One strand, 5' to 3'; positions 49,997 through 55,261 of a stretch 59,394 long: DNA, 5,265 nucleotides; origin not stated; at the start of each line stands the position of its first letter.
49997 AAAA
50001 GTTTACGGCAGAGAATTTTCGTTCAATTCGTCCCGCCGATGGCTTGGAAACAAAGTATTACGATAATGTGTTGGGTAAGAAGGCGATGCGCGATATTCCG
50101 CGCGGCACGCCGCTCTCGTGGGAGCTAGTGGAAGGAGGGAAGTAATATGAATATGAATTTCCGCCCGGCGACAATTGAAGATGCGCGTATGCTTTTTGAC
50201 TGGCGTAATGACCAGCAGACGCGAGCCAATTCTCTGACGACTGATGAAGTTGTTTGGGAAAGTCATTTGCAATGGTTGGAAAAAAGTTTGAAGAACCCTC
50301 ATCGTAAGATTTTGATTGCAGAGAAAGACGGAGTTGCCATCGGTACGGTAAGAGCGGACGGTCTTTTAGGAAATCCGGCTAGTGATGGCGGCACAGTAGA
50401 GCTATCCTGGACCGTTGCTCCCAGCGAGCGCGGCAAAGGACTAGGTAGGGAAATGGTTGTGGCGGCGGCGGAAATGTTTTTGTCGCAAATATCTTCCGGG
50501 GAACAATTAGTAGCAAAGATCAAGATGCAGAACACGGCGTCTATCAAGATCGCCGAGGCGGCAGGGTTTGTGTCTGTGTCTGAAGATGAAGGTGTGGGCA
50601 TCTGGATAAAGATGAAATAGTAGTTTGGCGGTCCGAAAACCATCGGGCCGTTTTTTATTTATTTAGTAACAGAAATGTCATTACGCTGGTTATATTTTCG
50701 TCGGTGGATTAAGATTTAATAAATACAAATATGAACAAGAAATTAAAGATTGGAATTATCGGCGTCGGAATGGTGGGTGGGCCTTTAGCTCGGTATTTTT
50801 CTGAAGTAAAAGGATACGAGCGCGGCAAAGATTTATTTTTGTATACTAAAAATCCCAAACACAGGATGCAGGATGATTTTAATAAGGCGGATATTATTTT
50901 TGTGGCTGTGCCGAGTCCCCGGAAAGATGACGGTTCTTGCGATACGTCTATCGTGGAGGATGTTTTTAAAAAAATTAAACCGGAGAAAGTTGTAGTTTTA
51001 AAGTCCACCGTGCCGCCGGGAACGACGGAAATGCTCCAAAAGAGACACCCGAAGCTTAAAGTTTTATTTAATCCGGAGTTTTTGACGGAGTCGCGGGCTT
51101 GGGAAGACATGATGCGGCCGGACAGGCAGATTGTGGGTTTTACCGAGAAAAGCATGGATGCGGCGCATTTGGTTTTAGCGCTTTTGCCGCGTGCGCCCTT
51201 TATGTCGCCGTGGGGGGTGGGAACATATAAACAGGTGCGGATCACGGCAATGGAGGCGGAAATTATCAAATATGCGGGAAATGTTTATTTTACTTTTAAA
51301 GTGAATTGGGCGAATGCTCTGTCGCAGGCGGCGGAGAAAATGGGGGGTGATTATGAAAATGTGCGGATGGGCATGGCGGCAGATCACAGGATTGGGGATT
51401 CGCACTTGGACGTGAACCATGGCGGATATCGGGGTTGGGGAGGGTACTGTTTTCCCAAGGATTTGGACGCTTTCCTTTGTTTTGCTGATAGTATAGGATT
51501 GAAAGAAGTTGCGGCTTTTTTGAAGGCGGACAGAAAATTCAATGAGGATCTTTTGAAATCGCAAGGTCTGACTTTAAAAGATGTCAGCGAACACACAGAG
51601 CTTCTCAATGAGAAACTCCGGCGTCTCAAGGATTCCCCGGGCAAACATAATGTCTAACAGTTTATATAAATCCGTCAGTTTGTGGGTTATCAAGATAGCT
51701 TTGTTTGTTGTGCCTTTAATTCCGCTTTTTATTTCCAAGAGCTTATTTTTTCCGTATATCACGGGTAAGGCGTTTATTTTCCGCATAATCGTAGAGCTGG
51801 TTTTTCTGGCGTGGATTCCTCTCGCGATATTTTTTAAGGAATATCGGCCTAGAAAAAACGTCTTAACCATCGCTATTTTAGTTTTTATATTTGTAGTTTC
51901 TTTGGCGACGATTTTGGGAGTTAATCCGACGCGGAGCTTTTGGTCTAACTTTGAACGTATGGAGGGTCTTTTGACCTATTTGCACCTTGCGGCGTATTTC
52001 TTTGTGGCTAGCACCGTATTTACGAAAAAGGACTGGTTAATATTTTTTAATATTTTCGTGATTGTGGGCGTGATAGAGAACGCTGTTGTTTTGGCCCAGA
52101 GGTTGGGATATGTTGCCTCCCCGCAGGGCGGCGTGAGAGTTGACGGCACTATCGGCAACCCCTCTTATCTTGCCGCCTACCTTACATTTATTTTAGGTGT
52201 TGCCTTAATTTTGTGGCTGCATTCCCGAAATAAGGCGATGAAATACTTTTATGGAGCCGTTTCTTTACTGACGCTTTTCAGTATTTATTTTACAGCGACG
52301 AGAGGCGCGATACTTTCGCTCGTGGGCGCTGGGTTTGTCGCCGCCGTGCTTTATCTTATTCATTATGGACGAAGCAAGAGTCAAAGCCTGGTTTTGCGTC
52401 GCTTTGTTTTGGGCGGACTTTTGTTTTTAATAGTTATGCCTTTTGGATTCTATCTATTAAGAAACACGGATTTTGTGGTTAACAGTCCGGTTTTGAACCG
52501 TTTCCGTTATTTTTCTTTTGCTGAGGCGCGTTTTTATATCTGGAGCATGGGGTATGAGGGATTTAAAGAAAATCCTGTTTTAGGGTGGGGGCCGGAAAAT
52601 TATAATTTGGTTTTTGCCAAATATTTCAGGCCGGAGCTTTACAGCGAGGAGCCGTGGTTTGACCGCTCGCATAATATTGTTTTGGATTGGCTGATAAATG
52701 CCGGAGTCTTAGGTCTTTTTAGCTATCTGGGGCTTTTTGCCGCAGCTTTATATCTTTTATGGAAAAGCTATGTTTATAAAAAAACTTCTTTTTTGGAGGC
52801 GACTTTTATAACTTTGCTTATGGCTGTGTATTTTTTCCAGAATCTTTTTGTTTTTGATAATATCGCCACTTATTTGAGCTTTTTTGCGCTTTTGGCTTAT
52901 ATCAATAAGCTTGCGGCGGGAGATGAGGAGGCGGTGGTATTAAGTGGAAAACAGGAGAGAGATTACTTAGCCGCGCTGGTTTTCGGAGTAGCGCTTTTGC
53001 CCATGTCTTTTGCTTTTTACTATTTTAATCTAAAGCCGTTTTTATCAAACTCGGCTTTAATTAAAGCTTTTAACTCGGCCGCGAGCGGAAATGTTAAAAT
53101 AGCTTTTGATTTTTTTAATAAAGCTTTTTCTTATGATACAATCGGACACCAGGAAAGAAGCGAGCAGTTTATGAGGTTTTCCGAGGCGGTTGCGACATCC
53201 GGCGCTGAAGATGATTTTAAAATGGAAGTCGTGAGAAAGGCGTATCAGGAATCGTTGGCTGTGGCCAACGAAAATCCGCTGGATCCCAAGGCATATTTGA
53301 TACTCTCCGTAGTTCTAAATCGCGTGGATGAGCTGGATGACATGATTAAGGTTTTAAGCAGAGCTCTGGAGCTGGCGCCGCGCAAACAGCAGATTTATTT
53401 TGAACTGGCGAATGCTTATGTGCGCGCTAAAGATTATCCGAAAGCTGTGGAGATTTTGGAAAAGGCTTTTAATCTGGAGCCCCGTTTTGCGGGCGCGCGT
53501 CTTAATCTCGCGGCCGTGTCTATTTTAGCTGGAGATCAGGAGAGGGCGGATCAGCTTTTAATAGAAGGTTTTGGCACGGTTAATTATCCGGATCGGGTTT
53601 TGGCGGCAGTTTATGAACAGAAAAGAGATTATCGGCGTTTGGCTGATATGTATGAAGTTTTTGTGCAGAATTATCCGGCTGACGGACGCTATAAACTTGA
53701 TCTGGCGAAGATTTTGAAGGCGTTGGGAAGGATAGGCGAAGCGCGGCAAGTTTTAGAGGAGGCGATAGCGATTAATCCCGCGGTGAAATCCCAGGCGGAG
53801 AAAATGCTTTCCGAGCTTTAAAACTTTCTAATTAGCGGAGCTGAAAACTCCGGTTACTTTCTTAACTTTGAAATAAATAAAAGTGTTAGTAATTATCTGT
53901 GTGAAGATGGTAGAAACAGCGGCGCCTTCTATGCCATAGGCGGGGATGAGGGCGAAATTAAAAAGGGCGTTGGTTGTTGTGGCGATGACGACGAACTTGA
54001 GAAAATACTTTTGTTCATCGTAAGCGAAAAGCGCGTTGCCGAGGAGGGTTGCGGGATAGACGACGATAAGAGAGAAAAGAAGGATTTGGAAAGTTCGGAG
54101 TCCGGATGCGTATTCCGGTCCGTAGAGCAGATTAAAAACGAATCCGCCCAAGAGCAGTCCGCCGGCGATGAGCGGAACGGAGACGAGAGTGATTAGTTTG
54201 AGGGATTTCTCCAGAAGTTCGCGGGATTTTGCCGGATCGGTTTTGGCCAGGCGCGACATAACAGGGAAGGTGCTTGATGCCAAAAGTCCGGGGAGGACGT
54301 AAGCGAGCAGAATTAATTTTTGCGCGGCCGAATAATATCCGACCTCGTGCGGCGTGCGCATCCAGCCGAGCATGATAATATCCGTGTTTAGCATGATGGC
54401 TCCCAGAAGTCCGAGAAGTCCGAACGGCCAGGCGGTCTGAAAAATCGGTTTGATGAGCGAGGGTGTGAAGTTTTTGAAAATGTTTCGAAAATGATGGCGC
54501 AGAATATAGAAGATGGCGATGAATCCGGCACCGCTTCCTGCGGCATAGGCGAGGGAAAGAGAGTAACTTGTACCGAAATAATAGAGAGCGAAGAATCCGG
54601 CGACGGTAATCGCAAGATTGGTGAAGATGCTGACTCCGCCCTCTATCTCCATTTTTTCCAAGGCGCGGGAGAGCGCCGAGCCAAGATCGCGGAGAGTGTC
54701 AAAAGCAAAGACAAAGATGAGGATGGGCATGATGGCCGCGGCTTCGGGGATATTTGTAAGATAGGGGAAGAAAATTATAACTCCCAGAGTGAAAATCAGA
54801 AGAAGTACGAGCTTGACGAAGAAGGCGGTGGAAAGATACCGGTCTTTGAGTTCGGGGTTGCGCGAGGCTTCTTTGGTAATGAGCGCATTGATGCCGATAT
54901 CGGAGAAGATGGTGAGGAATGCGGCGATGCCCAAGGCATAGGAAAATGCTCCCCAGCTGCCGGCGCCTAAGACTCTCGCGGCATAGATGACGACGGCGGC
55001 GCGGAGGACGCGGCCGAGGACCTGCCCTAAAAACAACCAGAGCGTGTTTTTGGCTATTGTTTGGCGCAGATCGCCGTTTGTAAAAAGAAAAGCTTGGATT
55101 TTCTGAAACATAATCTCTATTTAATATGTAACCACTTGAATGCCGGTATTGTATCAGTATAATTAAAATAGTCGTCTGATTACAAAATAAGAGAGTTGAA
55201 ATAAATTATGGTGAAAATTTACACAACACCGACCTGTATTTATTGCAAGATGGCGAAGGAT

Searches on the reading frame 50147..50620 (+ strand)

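Call 56: search_protein_families(library=pfam, proteins=[window:50147-50620:+], max_evalue=0.00001)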
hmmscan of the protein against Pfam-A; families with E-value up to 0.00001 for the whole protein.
window:50147-50620:+ (157 aa): 4 families
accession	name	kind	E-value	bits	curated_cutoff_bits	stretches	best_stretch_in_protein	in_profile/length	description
PF13302.13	Acetyltransf_3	-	4.8e-18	66.6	25.4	1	4-142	3-138/138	Acetyltransferase (GNAT) domain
PF00583.31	Acetyltransf_1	-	2.9e-11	44.1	20.7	1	18-141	6-116/116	Acetyltransferase (GNAT) family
PF13523.12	Acetyltransf_8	-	7.4e-08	32.6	27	1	11-146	4-142/145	Acetyltransferase (GNAT) domain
PF13508.13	Acetyltransf_7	-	8.7e-06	26.5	27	0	52-141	2-82/84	Acetyltransferase (GNAT) domain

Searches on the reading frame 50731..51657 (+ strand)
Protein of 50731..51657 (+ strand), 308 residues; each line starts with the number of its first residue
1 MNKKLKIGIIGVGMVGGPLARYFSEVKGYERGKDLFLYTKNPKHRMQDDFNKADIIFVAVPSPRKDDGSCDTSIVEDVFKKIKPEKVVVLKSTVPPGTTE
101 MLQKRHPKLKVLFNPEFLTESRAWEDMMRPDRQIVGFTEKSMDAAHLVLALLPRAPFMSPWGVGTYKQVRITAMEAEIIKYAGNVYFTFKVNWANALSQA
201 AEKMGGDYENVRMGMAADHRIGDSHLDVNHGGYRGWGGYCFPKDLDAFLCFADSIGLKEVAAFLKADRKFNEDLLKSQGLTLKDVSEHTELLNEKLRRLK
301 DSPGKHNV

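Call 56: search_protein_families(library=pfam, proteins=[window:50731-51657:+], max_evalue=0.00001)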
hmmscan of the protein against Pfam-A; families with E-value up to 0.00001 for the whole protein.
window:50731-51657:+ (308 aa): 2 families
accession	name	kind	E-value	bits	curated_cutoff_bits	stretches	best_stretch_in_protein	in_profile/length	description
PF03721.20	UDPG_MGDP_dh_N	-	2.1e-25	89.8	27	1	44-143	68-181/187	UDP-glucose/GDP-mannose dehydrogenase family, NAD binding domain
PF00984.24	UDPG_MGDP_dh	-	2.1e-17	63.4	25.4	1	175-272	2-93/94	UDP-glucose/GDP-mannose dehydrogenase family, central domain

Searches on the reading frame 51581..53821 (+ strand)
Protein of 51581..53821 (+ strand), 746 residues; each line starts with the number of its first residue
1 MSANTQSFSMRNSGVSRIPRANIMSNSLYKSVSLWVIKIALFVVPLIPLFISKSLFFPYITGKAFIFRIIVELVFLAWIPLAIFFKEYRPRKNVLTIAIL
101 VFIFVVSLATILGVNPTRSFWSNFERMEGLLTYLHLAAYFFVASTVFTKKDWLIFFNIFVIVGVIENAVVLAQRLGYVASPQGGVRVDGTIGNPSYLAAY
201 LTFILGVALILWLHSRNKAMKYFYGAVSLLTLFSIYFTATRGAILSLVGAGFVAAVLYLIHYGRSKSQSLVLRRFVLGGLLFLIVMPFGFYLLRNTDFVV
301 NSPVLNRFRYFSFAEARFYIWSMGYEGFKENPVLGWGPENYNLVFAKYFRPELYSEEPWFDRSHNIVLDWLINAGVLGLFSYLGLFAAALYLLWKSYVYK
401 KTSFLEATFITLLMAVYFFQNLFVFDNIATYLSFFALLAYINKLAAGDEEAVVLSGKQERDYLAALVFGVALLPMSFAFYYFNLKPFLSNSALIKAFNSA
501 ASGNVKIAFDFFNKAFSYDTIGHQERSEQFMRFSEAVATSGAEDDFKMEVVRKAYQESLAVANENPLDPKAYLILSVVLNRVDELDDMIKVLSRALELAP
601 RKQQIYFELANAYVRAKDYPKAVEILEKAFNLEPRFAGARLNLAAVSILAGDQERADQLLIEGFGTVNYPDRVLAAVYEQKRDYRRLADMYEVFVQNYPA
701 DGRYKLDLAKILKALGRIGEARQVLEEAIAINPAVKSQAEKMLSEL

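Call 56: search_protein_families(library=pfam, proteins=[window:51581-53821:+], max_evalue=0.00001)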
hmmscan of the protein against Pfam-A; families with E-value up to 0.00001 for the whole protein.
window:51581-53821:+ (746 aa): 12 families
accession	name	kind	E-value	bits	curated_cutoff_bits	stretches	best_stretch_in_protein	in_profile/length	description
PF04932.20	Wzy_C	-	1.3e-20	74.2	31.7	1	227-383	2-149/149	O-Antigen ligase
PF13428.12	TPR_14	-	2.1e-14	53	23.5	0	605-645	3-43/44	Tetratricopeptide repeat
PF13181.12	TPR_8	-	9.5e-13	47.6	25.7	0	706-734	5-33/34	Tetratricopeptide repeat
PF14559.12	TPR_19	-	1.5e-10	41.7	25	0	615-660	3-48/68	Tetratricopeptide repeat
PF13414.12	TPR_11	-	3.1e-09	36.8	26.8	0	611-646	2-37/42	TPR repeat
PF13431.12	TPR_17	-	6.8e-09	35.7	24.4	0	594-623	4-33/34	Tetratricopeptide repeat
PF13424.12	TPR_12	-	3.3e-08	34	30.1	0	572-631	6-73/77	Tetratricopeptide repeat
PF07719.23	TPR_2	-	8.9e-08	32.1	27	0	605-635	3-33/34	Tetratricopeptide repeat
PF13432.12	TPR_16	-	3.4e-07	31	32.7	0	608-656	2-50/65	Tetratricopeptide repeat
PF13371.12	TPR_9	-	5e-07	30.1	35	0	581-635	7-61/73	Tetratricopeptide repeat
PF13374.12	TPR_10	-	4e-06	27.1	27.5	0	707-731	7-31/42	Tetratricopeptide repeat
PF00515.34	TPR_1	-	5.9e-06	26.3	27.8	0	605-636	3-34/34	Tetratricopeptide repeat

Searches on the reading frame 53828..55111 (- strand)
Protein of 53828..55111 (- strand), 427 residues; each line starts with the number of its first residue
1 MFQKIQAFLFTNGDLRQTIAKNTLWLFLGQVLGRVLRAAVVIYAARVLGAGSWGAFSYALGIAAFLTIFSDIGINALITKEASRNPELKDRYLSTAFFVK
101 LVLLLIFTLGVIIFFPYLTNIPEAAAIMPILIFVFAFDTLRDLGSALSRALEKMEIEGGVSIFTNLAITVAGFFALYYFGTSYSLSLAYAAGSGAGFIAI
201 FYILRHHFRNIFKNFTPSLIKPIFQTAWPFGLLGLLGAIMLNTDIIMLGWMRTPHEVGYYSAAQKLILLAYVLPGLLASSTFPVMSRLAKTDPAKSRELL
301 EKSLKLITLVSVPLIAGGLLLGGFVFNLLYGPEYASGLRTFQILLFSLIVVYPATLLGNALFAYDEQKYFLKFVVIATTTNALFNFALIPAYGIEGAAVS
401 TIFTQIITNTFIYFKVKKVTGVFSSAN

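Call 56: search_protein_families(library=pfam, proteins=[window:53828-55111:-], max_evalue=0.00001)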
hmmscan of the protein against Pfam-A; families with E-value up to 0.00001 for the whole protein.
window:53828-55111:- (427 aa): 3 families
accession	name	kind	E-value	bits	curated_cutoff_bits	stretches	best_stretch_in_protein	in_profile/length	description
PF01943.22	Polysacc_synt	-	3.5e-40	138.6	28.2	1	20-288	2-273/274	Polysaccharide biosynthesis protein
PF13440.11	Polysacc_synt_3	-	9.7e-24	84.5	23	1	45-335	3-289/293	Polysaccharide biosynthesis protein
PF03023.19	MurJ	-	1e-08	34.7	27.4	1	91-423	54-406/451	Lipid II flippase MurJ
